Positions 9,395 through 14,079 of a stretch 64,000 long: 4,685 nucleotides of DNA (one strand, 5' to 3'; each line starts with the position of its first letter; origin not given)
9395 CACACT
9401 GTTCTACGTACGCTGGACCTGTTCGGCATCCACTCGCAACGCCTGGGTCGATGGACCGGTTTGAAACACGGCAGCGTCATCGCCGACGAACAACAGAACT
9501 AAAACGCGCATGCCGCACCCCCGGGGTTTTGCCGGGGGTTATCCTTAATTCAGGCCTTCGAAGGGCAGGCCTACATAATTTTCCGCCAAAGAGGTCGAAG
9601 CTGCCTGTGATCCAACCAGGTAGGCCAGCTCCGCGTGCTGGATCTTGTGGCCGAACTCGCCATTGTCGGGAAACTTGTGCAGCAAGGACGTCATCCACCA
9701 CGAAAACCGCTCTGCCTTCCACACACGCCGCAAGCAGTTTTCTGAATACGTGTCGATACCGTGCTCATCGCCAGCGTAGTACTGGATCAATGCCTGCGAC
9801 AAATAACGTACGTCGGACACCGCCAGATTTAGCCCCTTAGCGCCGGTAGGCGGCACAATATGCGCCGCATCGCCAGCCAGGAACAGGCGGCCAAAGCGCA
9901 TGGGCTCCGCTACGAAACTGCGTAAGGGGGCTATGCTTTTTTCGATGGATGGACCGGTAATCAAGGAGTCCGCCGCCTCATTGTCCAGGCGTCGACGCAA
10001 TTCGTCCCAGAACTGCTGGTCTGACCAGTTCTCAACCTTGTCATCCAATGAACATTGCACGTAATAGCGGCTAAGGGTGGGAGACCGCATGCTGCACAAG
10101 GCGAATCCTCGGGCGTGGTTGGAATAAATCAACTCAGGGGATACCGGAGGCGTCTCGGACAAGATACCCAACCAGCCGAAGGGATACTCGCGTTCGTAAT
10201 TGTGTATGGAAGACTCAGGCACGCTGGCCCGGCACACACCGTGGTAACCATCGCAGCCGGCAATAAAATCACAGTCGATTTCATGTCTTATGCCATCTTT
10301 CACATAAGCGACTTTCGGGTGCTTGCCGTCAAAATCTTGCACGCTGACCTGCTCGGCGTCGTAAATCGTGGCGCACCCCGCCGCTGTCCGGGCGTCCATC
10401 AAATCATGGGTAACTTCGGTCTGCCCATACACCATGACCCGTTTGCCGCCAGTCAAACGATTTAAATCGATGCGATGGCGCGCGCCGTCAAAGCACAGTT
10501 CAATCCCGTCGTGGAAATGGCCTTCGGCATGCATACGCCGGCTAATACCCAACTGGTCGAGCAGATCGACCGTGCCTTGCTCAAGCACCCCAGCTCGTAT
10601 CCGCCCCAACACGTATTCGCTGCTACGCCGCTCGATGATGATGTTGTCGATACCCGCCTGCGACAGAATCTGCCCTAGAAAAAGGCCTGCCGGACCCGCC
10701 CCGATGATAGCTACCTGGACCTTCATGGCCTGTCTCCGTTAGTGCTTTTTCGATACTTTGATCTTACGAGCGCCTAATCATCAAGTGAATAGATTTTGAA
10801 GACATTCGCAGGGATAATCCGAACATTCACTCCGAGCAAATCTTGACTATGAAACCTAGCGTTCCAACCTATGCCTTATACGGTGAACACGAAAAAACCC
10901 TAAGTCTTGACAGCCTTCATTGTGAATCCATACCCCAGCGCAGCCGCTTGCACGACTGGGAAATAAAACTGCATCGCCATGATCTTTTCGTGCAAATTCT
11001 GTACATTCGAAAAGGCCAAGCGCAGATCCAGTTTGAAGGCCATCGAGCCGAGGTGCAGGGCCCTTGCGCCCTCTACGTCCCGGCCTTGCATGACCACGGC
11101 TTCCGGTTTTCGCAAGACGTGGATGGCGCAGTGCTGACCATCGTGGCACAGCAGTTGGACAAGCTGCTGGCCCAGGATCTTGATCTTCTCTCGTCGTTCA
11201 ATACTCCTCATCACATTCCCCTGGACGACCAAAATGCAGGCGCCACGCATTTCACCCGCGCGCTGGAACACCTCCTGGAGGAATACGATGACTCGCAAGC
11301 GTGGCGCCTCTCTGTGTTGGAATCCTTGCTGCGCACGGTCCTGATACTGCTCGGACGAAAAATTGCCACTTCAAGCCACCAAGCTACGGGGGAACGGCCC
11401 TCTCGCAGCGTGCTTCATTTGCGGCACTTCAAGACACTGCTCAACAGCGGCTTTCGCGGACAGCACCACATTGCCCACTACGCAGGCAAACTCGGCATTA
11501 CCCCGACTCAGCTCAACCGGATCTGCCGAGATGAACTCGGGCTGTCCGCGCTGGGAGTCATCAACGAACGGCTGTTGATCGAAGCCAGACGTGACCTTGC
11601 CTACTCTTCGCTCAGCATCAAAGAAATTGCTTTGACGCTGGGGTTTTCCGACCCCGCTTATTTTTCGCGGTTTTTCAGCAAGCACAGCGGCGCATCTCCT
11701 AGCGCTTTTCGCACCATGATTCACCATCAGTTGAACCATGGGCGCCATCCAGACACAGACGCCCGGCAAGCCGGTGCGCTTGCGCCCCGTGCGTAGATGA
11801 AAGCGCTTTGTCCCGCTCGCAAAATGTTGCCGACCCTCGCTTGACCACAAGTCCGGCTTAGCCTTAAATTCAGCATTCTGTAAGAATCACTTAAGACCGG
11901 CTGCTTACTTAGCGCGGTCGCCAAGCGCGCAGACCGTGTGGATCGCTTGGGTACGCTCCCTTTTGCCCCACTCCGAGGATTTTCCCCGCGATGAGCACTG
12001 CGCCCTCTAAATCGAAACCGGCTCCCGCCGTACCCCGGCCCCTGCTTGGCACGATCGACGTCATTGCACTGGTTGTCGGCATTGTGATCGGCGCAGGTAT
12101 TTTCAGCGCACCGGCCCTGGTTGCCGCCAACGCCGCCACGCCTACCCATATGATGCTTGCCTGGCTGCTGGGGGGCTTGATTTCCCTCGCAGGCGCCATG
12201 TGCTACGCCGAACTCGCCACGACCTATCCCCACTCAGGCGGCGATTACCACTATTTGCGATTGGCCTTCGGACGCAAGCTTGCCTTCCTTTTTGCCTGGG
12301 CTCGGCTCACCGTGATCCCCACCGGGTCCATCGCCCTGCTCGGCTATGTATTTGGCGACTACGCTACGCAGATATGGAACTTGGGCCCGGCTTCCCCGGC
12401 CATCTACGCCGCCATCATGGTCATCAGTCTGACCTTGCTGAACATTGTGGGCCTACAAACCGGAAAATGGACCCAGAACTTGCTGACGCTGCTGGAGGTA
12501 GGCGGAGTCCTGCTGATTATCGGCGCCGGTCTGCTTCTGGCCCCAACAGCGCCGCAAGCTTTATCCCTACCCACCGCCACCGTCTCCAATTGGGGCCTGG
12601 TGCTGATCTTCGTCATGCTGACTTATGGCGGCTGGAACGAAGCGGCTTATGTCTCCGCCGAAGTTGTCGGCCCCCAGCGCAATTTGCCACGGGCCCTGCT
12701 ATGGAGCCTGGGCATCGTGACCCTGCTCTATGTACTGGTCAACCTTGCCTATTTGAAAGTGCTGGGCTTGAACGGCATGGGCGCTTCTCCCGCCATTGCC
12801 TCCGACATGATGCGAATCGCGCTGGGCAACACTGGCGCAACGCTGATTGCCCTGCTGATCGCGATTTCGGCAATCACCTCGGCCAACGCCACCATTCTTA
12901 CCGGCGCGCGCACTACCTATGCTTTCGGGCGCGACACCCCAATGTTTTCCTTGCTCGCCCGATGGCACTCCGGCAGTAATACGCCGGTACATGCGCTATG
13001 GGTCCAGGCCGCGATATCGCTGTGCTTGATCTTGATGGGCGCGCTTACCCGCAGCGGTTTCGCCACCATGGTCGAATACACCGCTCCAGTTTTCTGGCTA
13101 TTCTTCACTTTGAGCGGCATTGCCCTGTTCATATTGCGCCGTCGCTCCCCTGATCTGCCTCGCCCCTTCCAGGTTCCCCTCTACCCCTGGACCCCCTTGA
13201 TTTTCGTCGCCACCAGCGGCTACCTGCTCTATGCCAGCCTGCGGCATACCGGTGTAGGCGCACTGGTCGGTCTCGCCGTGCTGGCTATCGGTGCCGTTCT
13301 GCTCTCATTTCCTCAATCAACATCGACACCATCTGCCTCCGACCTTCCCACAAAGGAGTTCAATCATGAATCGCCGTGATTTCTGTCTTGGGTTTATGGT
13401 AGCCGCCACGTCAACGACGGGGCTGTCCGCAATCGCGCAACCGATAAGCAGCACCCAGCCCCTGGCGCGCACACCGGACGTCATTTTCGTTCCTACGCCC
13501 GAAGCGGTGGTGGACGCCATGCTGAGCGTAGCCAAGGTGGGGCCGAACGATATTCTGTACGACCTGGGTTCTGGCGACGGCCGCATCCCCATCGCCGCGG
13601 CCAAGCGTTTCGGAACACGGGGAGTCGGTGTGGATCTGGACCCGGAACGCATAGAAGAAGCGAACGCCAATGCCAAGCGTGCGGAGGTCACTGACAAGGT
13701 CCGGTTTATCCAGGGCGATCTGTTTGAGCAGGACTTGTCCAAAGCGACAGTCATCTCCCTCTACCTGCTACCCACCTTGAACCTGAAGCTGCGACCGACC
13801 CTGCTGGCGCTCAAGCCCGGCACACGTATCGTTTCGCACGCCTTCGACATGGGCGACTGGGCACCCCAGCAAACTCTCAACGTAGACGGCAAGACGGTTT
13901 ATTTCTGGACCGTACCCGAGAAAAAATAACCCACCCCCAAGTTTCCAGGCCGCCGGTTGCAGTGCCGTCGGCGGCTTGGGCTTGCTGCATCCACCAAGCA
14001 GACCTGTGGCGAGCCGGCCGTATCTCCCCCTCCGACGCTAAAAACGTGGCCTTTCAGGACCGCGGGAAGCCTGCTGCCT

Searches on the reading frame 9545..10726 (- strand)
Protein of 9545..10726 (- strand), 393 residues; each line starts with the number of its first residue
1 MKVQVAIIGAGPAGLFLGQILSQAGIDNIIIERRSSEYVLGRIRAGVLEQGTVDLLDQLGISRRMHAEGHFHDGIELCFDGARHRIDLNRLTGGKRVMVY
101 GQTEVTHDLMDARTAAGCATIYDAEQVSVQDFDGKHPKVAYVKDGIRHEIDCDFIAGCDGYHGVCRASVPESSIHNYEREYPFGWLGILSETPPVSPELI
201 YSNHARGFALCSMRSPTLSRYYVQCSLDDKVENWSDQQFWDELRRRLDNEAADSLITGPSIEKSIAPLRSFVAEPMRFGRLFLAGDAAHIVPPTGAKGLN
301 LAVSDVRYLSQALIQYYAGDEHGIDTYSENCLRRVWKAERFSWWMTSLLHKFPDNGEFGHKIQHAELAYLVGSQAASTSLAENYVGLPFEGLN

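Call 73: search_protein_families(library=pfam, proteins=[window:9545-10726:-], max_evalue=0.000001)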
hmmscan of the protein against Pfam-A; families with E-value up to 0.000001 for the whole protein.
window:9545-10726:- (393 aa): 1 family
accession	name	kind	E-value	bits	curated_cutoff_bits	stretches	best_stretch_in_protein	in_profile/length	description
PF01494.25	FAD_binding_3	-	5.6e-104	348.5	22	1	2-342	1-349/349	FAD binding domain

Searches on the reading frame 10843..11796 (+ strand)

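Call 73: search_protein_families(library=pfam, proteins=[window:10843-11796:+], max_evalue=0.000001)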
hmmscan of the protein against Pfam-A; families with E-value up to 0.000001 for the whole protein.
window:10843-11796:+ (317 aa): 3 families
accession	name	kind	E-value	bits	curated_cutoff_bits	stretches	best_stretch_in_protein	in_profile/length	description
PF12833.13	HTH_18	-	7.9e-23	81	33.6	1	213-291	1-79/80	Helix-turn-helix domain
PF00165.29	HTH_AraC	-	3.2e-08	33.9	26.6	1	255-291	7-42/42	Bacterial regulatory helix-turn-helix proteins, AraC family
PF02311.25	AraC_binding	-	9.5e-08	32.3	21.1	1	29-145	4-116/135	AraC-like ligand binding domain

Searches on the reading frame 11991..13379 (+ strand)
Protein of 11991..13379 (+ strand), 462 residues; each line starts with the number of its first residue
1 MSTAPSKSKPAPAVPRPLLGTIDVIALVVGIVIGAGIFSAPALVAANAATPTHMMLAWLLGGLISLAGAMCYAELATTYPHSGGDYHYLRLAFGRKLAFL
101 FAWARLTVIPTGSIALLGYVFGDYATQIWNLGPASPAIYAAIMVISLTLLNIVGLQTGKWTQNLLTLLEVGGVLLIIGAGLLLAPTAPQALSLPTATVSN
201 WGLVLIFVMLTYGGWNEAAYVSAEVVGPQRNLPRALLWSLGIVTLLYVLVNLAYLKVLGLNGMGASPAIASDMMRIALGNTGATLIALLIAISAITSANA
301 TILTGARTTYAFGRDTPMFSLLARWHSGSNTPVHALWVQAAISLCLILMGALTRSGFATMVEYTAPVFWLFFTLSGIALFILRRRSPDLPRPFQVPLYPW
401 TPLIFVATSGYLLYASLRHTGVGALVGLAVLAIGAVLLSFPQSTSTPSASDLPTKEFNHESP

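Call 73: search_protein_families(library=pfam, proteins=[window:11991-13379:+], max_evalue=0.000001)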
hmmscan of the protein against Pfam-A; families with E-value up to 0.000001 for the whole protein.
window:11991-13379:+ (462 aa): 2 families
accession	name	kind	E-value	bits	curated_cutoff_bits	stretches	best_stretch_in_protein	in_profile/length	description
PF13520.12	AA_permease_2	-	4.7e-57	194.3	27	1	19-416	1-404/427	Amino acid permease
PF00324.27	AA_permease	-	7.7e-27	94.5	24.6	1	24-408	2-412/470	Amino acid permease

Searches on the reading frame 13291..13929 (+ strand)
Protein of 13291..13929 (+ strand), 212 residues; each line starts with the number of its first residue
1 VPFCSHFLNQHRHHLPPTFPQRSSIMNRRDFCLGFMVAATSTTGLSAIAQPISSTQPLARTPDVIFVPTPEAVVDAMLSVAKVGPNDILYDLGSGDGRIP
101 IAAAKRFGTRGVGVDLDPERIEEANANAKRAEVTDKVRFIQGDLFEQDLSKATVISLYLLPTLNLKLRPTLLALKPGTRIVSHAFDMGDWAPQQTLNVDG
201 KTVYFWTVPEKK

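Call 73: search_protein_families(library=pfam, proteins=[window:13291-13929:+], max_evalue=0.000001)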
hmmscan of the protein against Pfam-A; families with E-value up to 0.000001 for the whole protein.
window:13291-13929:+ (212 aa): 2 families
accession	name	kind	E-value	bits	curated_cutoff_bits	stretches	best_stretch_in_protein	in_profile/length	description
PF13847.12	Methyltransf_31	-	3.8e-10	40.1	27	1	87-193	5-120/145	Methyltransferase domain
PF13649.12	Methyltransf_25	-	4.7e-09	37.2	27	1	91-152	3-63/97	Methyltransferase domain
